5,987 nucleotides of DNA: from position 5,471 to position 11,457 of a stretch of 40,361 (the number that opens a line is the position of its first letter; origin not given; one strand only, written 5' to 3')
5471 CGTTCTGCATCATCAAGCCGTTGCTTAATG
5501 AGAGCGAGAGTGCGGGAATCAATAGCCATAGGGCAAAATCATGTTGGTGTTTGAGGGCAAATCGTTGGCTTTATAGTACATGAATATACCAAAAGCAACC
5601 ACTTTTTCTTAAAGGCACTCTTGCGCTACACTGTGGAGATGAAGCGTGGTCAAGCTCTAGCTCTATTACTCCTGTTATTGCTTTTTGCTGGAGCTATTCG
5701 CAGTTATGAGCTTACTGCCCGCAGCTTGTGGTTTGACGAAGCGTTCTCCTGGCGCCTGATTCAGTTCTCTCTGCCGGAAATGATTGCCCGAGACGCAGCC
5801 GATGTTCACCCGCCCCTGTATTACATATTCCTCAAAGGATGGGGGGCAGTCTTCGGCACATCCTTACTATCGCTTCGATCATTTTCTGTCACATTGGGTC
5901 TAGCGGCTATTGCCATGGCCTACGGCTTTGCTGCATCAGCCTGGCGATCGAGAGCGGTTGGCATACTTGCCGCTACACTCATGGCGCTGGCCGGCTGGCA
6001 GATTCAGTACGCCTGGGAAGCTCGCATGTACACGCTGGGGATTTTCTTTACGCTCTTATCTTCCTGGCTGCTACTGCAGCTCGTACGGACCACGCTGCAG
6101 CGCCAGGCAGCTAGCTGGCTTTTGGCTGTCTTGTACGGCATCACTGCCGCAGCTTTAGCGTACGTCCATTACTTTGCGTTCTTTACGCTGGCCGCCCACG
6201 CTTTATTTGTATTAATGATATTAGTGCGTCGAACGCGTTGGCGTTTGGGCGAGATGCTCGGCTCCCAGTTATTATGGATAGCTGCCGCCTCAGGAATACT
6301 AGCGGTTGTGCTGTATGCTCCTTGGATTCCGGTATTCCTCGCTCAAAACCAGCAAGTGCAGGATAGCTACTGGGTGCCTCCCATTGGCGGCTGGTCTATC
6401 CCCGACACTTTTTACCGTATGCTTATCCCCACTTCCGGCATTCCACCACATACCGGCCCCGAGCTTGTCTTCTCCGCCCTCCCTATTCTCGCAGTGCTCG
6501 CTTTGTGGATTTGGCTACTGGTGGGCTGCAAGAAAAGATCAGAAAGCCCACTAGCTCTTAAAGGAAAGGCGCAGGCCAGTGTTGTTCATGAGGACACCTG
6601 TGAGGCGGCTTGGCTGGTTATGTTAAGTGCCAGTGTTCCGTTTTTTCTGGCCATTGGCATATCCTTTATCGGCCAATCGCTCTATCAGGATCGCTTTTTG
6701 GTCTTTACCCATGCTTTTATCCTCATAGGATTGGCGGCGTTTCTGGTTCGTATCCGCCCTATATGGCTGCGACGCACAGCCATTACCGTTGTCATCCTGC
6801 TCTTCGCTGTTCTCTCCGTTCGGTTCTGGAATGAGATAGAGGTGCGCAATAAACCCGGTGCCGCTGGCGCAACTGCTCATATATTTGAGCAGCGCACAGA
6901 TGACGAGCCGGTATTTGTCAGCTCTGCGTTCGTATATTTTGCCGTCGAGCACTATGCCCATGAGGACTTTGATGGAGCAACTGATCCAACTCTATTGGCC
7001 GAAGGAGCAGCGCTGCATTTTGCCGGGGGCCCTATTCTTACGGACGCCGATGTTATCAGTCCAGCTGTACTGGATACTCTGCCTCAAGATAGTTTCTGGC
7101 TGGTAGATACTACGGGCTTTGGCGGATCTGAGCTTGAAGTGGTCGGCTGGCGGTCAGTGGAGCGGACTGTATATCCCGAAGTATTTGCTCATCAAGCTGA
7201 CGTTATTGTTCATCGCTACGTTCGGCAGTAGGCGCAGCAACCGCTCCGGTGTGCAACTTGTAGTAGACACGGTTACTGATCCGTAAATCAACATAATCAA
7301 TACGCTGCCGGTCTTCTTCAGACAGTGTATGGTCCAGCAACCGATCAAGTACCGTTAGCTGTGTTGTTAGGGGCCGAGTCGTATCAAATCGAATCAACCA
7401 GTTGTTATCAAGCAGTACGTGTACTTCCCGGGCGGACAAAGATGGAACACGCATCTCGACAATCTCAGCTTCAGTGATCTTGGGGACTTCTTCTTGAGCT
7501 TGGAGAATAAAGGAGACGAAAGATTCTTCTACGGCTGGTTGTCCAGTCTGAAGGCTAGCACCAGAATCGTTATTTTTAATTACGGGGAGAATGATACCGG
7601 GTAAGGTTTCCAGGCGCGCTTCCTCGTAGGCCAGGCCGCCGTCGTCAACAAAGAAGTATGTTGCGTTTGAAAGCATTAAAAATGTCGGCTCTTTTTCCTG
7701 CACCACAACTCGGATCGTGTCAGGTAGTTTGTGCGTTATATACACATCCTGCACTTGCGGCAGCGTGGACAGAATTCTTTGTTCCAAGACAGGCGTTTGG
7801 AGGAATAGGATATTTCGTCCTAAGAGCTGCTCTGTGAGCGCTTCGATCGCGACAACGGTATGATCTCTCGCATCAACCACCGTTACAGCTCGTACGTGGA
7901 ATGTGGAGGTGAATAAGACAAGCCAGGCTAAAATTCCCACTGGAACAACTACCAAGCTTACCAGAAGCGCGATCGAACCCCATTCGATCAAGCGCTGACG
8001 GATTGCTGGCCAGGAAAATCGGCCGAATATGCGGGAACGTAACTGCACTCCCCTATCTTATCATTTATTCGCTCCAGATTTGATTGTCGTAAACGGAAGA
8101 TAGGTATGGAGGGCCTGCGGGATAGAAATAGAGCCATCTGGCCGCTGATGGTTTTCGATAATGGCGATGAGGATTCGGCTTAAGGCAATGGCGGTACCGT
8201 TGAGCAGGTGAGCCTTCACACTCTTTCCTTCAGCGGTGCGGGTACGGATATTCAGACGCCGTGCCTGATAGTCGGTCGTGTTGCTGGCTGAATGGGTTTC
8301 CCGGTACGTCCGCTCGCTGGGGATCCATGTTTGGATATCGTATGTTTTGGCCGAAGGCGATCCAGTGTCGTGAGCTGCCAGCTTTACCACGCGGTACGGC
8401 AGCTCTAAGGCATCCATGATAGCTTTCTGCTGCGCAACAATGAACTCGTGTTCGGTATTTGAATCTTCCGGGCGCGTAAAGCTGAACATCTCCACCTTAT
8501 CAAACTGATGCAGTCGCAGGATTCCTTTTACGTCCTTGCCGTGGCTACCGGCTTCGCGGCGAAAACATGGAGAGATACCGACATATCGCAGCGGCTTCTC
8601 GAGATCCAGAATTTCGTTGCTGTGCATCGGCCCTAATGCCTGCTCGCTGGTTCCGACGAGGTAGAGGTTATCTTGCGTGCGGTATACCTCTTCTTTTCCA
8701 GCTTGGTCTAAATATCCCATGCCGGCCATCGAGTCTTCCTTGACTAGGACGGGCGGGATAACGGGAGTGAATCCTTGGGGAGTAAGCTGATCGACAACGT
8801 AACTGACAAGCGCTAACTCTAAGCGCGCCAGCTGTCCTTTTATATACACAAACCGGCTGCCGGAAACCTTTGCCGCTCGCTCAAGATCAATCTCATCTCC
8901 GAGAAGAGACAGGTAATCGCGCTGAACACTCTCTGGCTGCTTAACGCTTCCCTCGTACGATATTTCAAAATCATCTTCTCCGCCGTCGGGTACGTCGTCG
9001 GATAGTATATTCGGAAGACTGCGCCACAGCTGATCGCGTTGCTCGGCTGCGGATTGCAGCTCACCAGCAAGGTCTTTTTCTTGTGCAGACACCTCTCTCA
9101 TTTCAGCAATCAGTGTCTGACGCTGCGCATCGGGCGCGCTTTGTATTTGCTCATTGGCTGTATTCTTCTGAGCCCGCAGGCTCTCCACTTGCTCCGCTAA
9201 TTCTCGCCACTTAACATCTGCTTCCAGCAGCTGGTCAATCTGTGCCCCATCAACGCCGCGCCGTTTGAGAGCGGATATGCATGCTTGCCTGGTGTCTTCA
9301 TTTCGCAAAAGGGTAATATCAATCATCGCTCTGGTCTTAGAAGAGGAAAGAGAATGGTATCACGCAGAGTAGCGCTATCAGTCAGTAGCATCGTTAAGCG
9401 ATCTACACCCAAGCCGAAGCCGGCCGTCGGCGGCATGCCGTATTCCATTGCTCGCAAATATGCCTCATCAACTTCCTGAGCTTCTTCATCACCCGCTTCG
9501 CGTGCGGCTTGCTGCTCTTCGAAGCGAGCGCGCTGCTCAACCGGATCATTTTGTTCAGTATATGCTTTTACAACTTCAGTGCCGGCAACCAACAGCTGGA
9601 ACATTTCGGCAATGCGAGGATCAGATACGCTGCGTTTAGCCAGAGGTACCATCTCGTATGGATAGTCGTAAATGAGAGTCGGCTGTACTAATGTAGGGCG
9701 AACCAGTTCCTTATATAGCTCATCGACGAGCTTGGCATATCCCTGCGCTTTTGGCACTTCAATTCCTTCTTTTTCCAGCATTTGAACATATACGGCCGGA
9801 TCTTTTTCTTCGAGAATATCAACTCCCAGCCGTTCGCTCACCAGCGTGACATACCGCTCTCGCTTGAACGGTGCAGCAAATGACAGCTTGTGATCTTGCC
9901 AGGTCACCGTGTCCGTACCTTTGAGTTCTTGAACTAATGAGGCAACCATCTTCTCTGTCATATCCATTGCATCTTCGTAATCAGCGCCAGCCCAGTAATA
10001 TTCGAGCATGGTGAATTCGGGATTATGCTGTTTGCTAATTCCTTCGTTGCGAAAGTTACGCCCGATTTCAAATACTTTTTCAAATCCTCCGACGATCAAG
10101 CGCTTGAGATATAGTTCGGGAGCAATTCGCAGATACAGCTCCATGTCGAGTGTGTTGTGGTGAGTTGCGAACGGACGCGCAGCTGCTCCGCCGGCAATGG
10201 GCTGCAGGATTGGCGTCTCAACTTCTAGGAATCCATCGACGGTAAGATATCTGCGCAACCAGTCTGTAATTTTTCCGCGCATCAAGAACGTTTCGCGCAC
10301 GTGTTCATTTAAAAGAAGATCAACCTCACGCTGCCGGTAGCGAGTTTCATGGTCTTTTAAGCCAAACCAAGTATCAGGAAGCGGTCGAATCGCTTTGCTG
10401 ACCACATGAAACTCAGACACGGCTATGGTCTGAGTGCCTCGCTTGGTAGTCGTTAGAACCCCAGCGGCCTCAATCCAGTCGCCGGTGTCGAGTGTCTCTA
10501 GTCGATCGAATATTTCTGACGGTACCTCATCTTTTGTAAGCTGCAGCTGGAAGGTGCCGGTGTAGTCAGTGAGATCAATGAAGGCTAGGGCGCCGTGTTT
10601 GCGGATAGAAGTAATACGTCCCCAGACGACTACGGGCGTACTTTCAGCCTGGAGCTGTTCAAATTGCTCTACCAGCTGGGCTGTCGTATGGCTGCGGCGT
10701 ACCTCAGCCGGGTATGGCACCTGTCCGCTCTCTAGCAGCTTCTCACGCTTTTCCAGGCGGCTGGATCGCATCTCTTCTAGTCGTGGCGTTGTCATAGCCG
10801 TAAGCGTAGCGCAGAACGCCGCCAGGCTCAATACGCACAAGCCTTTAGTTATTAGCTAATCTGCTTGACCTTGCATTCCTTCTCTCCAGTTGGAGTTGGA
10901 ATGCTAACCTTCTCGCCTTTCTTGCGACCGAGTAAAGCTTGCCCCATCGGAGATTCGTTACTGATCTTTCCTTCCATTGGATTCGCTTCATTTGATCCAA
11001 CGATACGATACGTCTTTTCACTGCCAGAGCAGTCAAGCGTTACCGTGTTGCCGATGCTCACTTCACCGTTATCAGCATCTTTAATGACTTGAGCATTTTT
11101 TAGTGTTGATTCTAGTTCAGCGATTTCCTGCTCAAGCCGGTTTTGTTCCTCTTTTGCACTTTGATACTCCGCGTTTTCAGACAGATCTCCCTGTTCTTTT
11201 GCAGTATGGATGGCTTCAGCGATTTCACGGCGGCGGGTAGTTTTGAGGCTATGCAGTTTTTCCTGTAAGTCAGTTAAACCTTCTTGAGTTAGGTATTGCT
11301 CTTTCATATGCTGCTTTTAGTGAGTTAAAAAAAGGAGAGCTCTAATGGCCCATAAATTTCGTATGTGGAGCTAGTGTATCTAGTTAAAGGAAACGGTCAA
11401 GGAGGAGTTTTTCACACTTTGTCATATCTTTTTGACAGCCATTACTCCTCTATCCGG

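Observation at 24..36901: Two translation-signal classes: SD-less housekeeping backbone versus about eight self-contained, GC-richer cassettes with strong SDs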

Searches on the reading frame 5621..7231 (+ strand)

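Call 5: search_protein_families(library=pfam, proteins=[window:5621-7231:+], max_evalue=0.01)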
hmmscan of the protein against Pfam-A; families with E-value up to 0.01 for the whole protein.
window:5621-7231:+ (536 aa): 2 families
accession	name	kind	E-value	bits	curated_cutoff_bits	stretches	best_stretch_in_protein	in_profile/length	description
PF02366.24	PMT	-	0.00028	21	22.7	1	77-230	76-228/245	Dolichyl-phosphate-mannose-protein mannosyltransferase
PF20176.3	DUF6541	-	0.00072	18.4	29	1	83-296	185-389/646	Family of unknown function (DUF6541)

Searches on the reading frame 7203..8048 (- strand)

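Call 5: search_protein_families(library=pfam, proteins=[window:7203-8048:-], max_evalue=0.01)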
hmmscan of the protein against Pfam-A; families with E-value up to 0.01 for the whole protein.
window:7203-8048:- (281 aa): 2 families
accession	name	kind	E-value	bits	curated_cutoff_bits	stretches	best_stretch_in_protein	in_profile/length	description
PF08478.15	POTRA_1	-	1.3e-07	32.2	23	1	50-118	1-68/69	POTRA domain, FtsQ-type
PF03799.20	FtsQ_DivIB_C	-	0.0011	20.3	21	1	131-256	9-114/114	Cell division protein FtsQ/DivIB, C-terminal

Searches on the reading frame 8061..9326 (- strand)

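Call 6: search_protein_families(library=pfam, proteins=[window:8061-9326:-], max_evalue=0.01)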
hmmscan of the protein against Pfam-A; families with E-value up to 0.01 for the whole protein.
window:8061-9326:- (421 aa): 2 families
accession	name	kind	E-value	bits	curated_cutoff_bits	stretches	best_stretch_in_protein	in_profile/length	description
PF00587.30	tRNA-synt_2b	-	3.3e-31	109.2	29.3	1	217-393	7-179/179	tRNA synthetase class II core domain (G, H, P, S and T)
PF02403.27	Seryl_tRNA_N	-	9.9e-21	74.5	28.2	1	1-107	1-107/108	Seryl-tRNA synthetase N-terminal domain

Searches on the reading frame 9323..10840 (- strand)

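Call 6: search_protein_families(library=pfam, proteins=[window:9323-10840:-], max_evalue=0.01)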
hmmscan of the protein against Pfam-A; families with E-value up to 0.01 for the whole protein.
window:9323-10840:- (505 aa): 3 families
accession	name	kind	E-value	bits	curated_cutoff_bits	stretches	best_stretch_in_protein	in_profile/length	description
PF00152.25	tRNA-synt_2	-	1.2e-86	291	25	1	164-500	2-306/308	tRNA synthetases class II (D, K and N)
PF01336.31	tRNA_anti-codon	-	3.3e-12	46.6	27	1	70-146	1-74/75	OB-fold nucleic acid binding domain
PF01409.25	tRNA-synt_2d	-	2e-07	31.2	19.8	1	255-324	104-172/246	tRNA synthetases class II core domain (F)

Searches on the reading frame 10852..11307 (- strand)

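Call 6: search_protein_families(library=pfam, proteins=[window:10852-11307:-], max_evalue=0.01)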
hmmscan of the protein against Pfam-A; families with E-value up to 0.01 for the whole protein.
window:10852-11307:- (151 aa): 3 families
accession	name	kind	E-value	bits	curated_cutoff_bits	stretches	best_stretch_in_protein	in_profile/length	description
PF03449.20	GreA_GreB_N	-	5.1e-26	91.1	24.5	1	5-74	2-71/71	Transcription elongation factor, N-terminal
PF01272.25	GreA_GreB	-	8.2e-25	87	26.9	1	79-151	2-76/77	Transcription elongation factor, GreA/GreB, C-term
PF13610.12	DDE_Tnp_IS240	-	0.0043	17.6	27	1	17-80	58-121/139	DDE domain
